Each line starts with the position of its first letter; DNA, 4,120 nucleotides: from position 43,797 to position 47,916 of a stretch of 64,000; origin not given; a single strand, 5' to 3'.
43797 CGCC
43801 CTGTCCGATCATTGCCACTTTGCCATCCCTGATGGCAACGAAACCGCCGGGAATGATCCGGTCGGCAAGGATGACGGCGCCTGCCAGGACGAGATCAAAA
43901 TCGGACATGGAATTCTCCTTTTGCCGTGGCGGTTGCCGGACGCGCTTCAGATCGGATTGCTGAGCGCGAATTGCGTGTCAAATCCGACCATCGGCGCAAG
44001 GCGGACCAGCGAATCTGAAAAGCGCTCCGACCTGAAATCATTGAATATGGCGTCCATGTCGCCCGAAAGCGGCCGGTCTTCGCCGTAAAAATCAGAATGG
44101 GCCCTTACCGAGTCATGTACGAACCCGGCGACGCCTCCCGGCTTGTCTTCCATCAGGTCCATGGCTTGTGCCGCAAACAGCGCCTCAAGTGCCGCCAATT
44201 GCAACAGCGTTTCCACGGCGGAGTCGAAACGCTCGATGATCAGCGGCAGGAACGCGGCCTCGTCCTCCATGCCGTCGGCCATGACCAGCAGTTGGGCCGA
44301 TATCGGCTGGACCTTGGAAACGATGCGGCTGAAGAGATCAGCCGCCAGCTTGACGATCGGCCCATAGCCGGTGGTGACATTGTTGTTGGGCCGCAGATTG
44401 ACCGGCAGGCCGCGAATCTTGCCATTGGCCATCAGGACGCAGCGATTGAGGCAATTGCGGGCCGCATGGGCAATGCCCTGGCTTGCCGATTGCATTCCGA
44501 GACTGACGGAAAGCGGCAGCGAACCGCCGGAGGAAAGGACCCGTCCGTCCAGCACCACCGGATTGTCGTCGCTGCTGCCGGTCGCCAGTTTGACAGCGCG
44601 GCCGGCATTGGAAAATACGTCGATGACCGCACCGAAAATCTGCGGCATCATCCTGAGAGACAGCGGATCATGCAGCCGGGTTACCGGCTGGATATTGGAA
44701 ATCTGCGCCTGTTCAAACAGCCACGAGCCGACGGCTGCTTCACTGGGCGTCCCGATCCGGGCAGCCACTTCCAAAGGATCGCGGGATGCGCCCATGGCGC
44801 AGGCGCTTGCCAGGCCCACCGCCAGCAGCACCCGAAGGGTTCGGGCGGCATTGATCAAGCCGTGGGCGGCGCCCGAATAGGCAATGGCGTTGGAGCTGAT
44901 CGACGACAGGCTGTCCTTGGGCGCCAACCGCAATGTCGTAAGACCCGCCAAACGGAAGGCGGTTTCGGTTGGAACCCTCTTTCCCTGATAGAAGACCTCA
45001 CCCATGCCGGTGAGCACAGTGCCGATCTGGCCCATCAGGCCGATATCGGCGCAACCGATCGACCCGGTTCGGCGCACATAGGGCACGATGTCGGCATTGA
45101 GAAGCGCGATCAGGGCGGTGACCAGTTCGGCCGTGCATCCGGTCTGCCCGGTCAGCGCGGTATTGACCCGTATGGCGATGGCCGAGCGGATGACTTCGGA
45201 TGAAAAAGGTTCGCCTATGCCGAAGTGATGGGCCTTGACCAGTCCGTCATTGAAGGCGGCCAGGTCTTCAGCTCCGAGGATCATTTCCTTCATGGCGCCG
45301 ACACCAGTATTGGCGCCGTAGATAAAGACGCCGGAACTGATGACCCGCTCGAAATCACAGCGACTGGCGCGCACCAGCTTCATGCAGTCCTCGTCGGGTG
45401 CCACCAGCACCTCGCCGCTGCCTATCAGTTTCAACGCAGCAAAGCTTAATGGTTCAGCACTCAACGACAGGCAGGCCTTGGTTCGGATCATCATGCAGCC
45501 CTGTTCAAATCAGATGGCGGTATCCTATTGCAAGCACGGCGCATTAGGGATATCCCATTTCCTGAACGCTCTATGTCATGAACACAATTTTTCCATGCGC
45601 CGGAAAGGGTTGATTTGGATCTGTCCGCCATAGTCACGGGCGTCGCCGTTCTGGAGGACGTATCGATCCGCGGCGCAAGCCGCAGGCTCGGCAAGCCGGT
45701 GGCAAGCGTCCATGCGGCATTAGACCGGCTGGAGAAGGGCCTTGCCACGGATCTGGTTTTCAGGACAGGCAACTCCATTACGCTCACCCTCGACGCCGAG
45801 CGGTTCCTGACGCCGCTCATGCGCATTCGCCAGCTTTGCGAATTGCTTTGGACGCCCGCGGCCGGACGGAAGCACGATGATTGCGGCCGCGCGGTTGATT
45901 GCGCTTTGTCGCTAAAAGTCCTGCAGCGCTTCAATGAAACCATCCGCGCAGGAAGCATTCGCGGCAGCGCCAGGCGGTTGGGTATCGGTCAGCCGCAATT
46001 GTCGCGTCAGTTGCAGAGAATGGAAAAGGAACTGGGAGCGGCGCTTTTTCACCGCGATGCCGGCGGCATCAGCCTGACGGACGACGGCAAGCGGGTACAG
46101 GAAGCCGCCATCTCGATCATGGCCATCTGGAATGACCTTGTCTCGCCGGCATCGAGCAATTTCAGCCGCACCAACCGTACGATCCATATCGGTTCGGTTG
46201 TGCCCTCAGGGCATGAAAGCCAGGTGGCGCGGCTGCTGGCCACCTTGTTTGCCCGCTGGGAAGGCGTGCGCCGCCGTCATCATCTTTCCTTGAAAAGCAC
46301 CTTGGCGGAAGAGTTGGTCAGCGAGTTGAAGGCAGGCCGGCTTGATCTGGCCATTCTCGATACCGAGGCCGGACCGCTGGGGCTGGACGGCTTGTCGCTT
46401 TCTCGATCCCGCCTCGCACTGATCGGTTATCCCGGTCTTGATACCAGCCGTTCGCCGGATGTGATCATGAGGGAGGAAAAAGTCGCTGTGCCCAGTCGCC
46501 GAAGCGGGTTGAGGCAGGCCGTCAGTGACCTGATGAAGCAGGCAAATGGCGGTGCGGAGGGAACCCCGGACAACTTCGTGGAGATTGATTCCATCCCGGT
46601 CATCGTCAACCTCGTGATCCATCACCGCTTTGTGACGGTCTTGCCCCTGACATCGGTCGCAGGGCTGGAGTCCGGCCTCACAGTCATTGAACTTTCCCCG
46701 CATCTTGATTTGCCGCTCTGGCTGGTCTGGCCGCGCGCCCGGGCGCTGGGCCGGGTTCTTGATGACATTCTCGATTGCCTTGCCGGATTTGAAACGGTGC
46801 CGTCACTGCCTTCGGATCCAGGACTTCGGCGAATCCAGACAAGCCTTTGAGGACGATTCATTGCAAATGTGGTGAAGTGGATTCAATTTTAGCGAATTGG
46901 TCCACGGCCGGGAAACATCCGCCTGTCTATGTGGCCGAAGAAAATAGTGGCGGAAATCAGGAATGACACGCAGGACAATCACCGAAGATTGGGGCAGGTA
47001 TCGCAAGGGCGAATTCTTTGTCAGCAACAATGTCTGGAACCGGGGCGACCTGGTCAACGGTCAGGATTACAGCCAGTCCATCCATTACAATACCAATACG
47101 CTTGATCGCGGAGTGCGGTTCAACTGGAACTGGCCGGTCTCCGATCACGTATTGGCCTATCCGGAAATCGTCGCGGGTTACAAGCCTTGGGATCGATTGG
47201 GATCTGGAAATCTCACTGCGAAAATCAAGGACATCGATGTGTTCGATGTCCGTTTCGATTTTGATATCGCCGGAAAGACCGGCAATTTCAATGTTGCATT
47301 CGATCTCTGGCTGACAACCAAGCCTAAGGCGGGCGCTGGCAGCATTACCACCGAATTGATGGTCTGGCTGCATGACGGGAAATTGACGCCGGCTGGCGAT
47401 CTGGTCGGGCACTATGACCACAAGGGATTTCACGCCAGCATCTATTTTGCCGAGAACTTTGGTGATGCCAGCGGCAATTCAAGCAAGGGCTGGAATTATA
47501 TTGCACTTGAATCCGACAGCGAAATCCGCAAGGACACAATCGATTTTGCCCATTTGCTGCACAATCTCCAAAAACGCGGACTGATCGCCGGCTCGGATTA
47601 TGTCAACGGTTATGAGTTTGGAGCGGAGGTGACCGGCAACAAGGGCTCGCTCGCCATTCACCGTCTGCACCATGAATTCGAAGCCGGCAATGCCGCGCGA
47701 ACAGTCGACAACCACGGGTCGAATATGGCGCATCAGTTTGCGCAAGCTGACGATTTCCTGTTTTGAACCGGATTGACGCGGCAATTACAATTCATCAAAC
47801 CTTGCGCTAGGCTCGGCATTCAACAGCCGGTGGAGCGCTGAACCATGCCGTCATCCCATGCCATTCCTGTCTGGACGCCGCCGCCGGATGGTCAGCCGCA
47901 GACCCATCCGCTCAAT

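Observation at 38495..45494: Five-gene operon matching the ergothioneine catabolic pathway step for step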

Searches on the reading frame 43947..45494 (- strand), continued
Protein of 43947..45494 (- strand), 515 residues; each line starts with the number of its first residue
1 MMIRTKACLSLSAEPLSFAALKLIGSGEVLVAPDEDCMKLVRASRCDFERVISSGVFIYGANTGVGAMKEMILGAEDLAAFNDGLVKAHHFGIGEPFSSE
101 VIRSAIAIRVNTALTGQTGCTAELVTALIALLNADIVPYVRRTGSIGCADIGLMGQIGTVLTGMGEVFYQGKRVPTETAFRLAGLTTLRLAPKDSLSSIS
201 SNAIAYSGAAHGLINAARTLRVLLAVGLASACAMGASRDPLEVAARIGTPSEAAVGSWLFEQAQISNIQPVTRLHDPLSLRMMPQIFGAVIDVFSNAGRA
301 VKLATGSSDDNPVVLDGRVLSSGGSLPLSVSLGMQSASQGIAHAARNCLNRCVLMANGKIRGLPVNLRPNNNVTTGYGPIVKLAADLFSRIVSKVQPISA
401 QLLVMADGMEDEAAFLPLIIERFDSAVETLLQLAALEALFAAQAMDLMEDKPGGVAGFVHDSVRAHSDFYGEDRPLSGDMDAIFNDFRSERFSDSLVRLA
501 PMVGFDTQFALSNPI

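Call 25: search_protein_families(library=pfam, proteins=[L007:8221-9795:+, L069:6233-7009:+, L018:18894-20177:-, L047:2836-4404:-, L045:5457-6248:-, L027:6263-7153:-, L067:15447-15776:+, L023:20110-20997:+, L033:11684-13066:+, L073:17257-18108:+])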
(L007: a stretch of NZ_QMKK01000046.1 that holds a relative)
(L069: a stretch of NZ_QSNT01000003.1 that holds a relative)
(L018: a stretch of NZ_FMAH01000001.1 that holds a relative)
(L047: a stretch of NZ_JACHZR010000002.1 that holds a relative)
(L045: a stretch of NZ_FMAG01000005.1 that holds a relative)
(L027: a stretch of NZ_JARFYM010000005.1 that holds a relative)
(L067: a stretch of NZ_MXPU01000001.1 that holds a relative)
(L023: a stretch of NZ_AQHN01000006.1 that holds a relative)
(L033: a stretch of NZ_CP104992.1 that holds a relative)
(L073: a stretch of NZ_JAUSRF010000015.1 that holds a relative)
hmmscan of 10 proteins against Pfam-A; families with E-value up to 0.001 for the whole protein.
L007:8221-9795:+ (524 aa): 3 families
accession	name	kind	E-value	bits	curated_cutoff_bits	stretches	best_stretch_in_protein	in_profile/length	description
PF03109.22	ABC1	-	2e-71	240.4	22.9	1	94-342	1-244/244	ABC1 atypical kinase-like domain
PF01636.29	APH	-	5e-05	23.6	23.2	0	259-304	139-187/239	Phosphotransferase enzyme family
PF01163.29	RIO1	-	0.00013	22.1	22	1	224-309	66-148/187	RIO domain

L069:6233-7009:+ (258 aa): 6 families
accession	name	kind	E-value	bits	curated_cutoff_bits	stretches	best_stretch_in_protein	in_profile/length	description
PF01209.24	Ubie_methyltran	-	1.2e-84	283.8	20.1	1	27-257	8-233/233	ubiE/COQ5 methyltransferase family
PF13649.12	Methyltransf_25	-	1.1e-18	68.2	27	1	74-171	1-97/97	Methyltransferase domain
PF13847.12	Methyltransf_31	-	2e-18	66.9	27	1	69-235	2-144/145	Methyltransferase domain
PF08241.18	Methyltransf_11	-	3.8e-18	66.3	21.2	1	75-175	1-95/95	Methyltransferase domain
PF08242.18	Methyltransf_12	-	3e-11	44.4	30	1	75-173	1-98/98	Methyltransferase domain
PF13489.12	Methyltransf_23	-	2e-06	28.1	27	1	55-238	8-160/164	Methyltransferase domain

L018:18894-20177:- (427 aa): 2 families
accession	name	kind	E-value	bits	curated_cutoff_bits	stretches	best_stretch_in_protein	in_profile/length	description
PF07690.21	MFS_1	-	2.7e-39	135.5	33.4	2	50-268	1-228/347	Major Facilitator Superfamily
PF00083.30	Sugar_tr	-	9.7e-11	41.6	22.3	2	94-231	57-202/452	Sugar (and other) transporter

L047:2836-4404:- (522 aa): 5 families
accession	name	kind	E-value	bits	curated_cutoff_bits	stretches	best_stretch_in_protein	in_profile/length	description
PF00308.24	Bac_DnaA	-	9e-64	215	23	1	181-342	1-161/162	Bacterial DnaA ATPAse domain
PF08299.17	Bac_DnaA_C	-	4e-31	107.3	31.5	1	431-499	1-69/69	Bacterial dnaA protein helix-turn-helix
PF11638.13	DnaA_N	-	2.8e-16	59.4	24.6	1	45-105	3-64/65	DnaA N-terminal domain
PF01695.23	IstB_IS21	-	5.2e-07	29.8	24.1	1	224-307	100-182/238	IstB-like ATP binding protein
PF13401.12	AAA_22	-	5.5e-05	23.9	27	0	219-313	8-115/130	AAA domain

L045:5457-6248:- (263 aa): 2 families
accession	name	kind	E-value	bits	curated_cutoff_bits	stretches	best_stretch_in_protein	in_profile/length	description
PF00378.25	ECH_1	-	1.4e-84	283.8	27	1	16-262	2-250/251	Enoyl-CoA hydratase/isomerase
PF16113.10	ECH_2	-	3.7e-39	135.6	27.2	1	21-196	2-184/335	Enoyl-CoA hydratase/isomerase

L027:6263-7153:- (296 aa): 3 families
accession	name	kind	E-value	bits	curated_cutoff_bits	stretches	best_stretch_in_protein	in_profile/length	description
PF01149.29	Fapy_DNA_glyco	-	2.2e-33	115.8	25.5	1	1-131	1-117/117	Formamidopyrimidine-DNA glycosylase N-terminal domain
PF06831.19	H2TH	-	6.2e-22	77.8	34.7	1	148-243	1-90/93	Formamidopyrimidine-DNA glycosylase H2TH domain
PF06827.20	zf-FPG_IleRS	-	1.1e-05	25.6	21.3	1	268-295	3-28/30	Zinc finger found in FPG and IleRS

L067:15447-15776:+ (109 aa): 1 family
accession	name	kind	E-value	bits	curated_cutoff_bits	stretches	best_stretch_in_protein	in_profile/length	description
PF04993.18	TfoX_N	-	2.9e-10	40.5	30.1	1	15-101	3-89/91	TfoX N-terminal domain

L023:20110-20997:+ (295 aa): 2 families
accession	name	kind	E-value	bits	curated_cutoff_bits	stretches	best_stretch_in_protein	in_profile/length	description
PF03466.25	LysR_substrate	-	2.1e-44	151.8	28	1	91-294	2-204/209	LysR substrate binding domain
PF00126.33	HTH_1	-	4.7e-23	81.3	26.6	1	7-66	1-60/60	Bacterial regulatory helix-turn-helix protein, lysR family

L033:11684-13066:+ (460 aa): 0 families

L073:17257-18108:+ (283 aa): 0 families

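Call 27: search_protein_families(library=pfam, proteins=[L008:11563-12537:+, L008:12773-14719:+, L008:14716-15477:+, L005:12451-13767:+, L005:13764-14696:+, L008:8691-9887:-, L068:11377-12780:-, L064:11521-12633:+, L068:8207-9097:+, L068:7039-8178:-])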
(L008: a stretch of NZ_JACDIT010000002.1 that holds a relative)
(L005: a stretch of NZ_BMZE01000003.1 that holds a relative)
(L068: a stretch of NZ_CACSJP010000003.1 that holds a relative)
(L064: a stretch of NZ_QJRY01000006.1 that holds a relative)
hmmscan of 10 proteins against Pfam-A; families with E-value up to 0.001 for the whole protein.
L008:11563-12537:+ (324 aa): 1 family
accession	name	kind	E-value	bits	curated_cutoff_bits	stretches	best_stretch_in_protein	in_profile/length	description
PF04069.17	OpuAC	-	2e-52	178.8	21.2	1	45-318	2-256/257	Substrate binding domain of ABC-type glycine betaine transport system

L008:12773-14719:+ (648 aa): 4 families
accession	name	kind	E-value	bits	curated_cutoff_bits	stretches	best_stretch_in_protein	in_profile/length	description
PF00005.33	ABC_tran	-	5.6e-34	118.1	25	1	354-499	2-136/137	ABC transporter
PF13304.12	AAA_21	-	9.6e-05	23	27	0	365-386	1-22/304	AAA domain, putative AbiEii toxin, Type IV TA system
PF13401.12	AAA_22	-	0.00058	20.6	27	0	362-391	4-34/130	AAA domain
PF13604.12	AAA_30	-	0.00066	19.9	27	0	360-395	15-50/191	AAA domain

L008:14716-15477:+ (253 aa): 1 family
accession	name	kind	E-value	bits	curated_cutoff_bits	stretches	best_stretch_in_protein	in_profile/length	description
PF00528.27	BPD_transp_1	-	1.6e-19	70.8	26.4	1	73-233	4-171/184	Binding-protein-dependent transport system inner membrane component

L005:12451-13767:+ (438 aa): 1 family
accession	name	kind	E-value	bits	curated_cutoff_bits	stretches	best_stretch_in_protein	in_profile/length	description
PF00528.27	BPD_transp_1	-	2.2e-21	76.9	26.4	1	247-431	1-178/184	Binding-protein-dependent transport system inner membrane component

L005:13764-14696:+ (310 aa): 8 families
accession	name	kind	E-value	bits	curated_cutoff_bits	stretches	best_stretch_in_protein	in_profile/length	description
PF00005.33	ABC_tran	-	3e-36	125.5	25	1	18-163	2-136/137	ABC transporter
PF13304.12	AAA_21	-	3.8e-06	27.6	27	0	119-197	221-301/304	AAA domain, putative AbiEii toxin, Type IV TA system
PF06414.18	Zeta_toxin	-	7e-05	22.8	22.3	1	29-70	18-59/199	Zeta toxin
PF13401.12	AAA_22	-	0.00028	21.6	27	1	28-83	6-60/130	AAA domain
PF13604.12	AAA_30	-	0.00029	21.1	27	1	23-61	13-52/191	AAA domain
PF09818.15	ABC_ATPase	-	0.0005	19.6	23.2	0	136-218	158-240/283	P-loop domain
PF13191.12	AAA_16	-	0.00073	20.5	32.6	0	26-62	21-59/167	AAA ATPase domain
PF13555.12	AAA_29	-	0.00075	19.6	27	0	20-54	15-49/61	P-loop containing region of AAA domain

L008:8691-9887:- (398 aa): 2 families
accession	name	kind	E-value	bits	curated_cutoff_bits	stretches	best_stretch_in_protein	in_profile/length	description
PF00126.33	HTH_1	-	7.5e-28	96.7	26.6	2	106-165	1-60/60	Bacterial regulatory helix-turn-helix protein, lysR family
PF03466.25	LysR_substrate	-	7.8e-20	71.6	28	1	208-386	15-195/209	LysR substrate binding domain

L068:11377-12780:- (467 aa): 2 families
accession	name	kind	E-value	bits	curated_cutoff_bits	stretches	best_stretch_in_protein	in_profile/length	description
PF00126.33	HTH_1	-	9.9e-19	67.5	26.6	1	122-179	3-60/60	Bacterial regulatory helix-turn-helix protein, lysR family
PF03466.25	LysR_substrate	-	4.3e-13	49.6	28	1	209-414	7-206/209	LysR substrate binding domain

L064:11521-12633:+ (370 aa): 2 families
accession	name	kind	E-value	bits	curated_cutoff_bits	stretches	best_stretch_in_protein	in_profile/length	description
PF00294.29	PfkB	-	1.3e-45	156.5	25.8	1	67-360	3-296/302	pfkB family carbohydrate kinase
PF25270.1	Khk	-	0.00095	18.9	35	0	277-354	272-347/365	Prokaryotic ketohexokinase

L068:8207-9097:+ (296 aa): 7 families
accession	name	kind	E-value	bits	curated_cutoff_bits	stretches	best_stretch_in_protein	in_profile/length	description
PF08241.18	Methyltransf_11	-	5.8e-21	75.4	21.2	1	90-185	1-95/95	Methyltransferase domain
PF13649.12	Methyltransf_25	-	4.4e-19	69.4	27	1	90-181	2-97/97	Methyltransferase domain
PF13847.12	Methyltransf_31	-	1.2e-17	64.4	27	1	86-206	4-125/145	Methyltransferase domain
PF01209.24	Ubie_methyltran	-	8.9e-17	61.6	20.1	1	64-194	26-160/233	ubiE/COQ5 methyltransferase family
PF08242.18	Methyltransf_12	-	1.7e-10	41.9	30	1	90-183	1-98/98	Methyltransferase domain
PF13489.12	Methyltransf_23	-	2.3e-10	40.9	27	1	77-207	13-133/164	Methyltransferase domain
PF05175.20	MTS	-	3.3e-06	27.3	23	1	63-196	9-149/170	Methyltransferase small domain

L068:7039-8178:- (379 aa): 1 family
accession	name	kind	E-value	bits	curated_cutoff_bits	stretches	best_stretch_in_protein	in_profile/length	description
PF01497.23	Peripla_BP_2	-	2.5e-24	86.4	27.5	1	105-318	45-229/235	Periplasmic binding protein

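Call 51: search_protein_representatives(protein=window:43947-45494:-)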
Query: 515 residues. Proteins with E-value up to 0.001 (for the whole library): 5206; up to 1e-10: 2555; up to 1e-30: 311. The best 150 are listed.
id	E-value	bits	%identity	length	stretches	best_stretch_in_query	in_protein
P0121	2.9e-139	481.4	48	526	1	4-511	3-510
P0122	1.0e-124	433.4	49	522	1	10-486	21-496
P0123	3.3e-121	421.9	45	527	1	5-510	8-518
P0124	1.0e-112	393.9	43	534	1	15-485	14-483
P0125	2.2e-112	392.8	44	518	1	12-498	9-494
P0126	3.7e-106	372.3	41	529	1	10-512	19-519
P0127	2.8e-82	293.5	40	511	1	40-468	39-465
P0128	2.8e-77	277.1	37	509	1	9-478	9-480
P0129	6.0e-77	276.0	36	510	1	44-483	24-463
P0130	3.3e-76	273.5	54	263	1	7-259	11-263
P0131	4.3e-76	273.2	36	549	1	7-511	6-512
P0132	7.4e-75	269.1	48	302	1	213-511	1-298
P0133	1.4e-71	258.3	55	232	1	283-511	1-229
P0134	1.5e-66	241.7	34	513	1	32-484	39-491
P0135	4.0e-66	240.3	40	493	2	86-511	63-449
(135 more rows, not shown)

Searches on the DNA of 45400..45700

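Call 63: search_rna_families(source=window, start=45400, end=45700, threshold=evalue, max_evalue=1)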
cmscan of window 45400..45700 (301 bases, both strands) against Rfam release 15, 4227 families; matches with E-value up to 1: 0.
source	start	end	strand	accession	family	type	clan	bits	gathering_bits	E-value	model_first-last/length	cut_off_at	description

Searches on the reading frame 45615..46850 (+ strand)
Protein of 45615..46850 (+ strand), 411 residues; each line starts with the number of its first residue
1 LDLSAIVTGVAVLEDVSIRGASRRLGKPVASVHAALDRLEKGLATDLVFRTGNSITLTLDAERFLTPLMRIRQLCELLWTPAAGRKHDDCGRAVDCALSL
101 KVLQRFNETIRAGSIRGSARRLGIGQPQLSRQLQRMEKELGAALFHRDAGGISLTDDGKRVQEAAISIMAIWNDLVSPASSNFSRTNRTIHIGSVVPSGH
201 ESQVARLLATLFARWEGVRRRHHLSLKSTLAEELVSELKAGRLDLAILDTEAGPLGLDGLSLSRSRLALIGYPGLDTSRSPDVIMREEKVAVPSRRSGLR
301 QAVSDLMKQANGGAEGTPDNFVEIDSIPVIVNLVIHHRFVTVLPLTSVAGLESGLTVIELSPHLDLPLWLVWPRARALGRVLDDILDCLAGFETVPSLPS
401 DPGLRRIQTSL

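Call 3: search_protein_families(library=pfam, proteins=[window:45615-46850:+])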
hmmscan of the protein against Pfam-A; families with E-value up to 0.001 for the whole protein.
window:45615-46850:+ (411 aa): 3 families
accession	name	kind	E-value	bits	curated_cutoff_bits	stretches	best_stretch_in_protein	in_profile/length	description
PF00126.33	HTH_1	-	4.3e-25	87.9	26.6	2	101-159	2-60/60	Bacterial regulatory helix-turn-helix protein, lysR family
PF03466.25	LysR_substrate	-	1.2e-18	67.7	28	1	189-389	7-204/209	LysR substrate binding domain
PF25212.1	HVO_A0114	-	0.00062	20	27.6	0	14-41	35-62/84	HVO_A0114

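Call 4: search_protein_families(library=ncbifam, proteins=[window:45615-46850:+])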
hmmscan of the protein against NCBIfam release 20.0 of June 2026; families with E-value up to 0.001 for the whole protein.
window:45615-46850:+ (411 aa): 47 families (the best 25 are shown)
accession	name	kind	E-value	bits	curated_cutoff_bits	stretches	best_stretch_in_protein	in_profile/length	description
NF007667.0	PRK10341.1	equivalog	2.7e-24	85.7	308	1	102-354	11-257/312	transcriptional regulator TdcA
NF040786.1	LysR_Sec_metab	equivalog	1.7e-21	76.5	250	1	99-311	2-214/298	selenium metabolism-associated LysR family transcriptional regulator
NF007307.0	PRK09791.1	equivalog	1.4e-19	70.3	336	2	99-344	6-245/302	LysR family transcriptional regulator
TIGR02424.1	TF_pcaQ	equivalog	1.3e-18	67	303.8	1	100-307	5-212/300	pca operon transcription factor PcaQ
NF047711.1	PutUtilRegPtrR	equivalog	1.5e-18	66.9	400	1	100-376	3-270/283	putrescine utilization regulator PtrR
TIGR03418.1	chol_sulf_TF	equivalog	5.8e-18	64.9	324.8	1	98-165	1-68/291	choline sulfate utilization transcriptional regulator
NF047354.1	trans_reg_GltC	equivalog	3.2e-17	63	300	1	100-250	3-147/290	glutamate biosynthesis transcriptional regulator GltC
NF050187.1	TransRegBsrAPseudo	equivalog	2.6e-15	56.3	480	1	98-247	8-152/298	LysR family transcriptional regulator BsrA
NF047520.1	trans_act_CidR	equivalog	6.1e-15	55.2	415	1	100-386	3-285/292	cidABC operon transcriptional activator CidR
TIGR03339.1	phn_lysR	subfamily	1.2e-14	54.3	341.1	1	103-386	2-276/279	aminoethylphosphonate catabolism associated LysR family transcriptional regulator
NF040888.1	trans_reg_YafC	equivalog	1.5e-14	53.6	470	2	103-171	8-76/293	DNA-binding transcriptional regulator YafC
NF007315.1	PRK09801.1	equivalog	2.1e-14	53.2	398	1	101-212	9-119/301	L-tartrate utilization transcriptional activator TtdR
NF008416.0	PRK11242.1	equivalog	6.4e-14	51.9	277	1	118-364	21-261/300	transcriptional regulator CynR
NF045990.1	TransRegCbbRRhodb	equivalog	1.5e-13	50.4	450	1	97-248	5-152/304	LysR family regulator CbbR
NF008722.0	PRK11716.1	equivalog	2.5e-13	49.7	246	1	100-270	3-169/293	HTH-type transcriptional activator IlvY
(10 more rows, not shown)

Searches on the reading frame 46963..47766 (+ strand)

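Call 20: search_protein_families(library=pfam, proteins=[window:46963-47766:+])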
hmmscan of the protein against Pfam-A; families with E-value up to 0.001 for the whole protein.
window:46963-47766:+ (267 aa): 1 family
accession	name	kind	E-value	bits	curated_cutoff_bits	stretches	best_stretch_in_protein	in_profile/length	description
PF01670.23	Glyco_hydro_12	-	9.4e-16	59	27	1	18-232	3-199/207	Glycosyl hydrolase family 12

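Call 56: search_protein_families(library=ncbifam, proteins=[window:46963-47766:+], max_evalue=1e-10)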
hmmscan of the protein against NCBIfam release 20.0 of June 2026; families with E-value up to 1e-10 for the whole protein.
window:46963-47766:+ (267 aa): 0 families
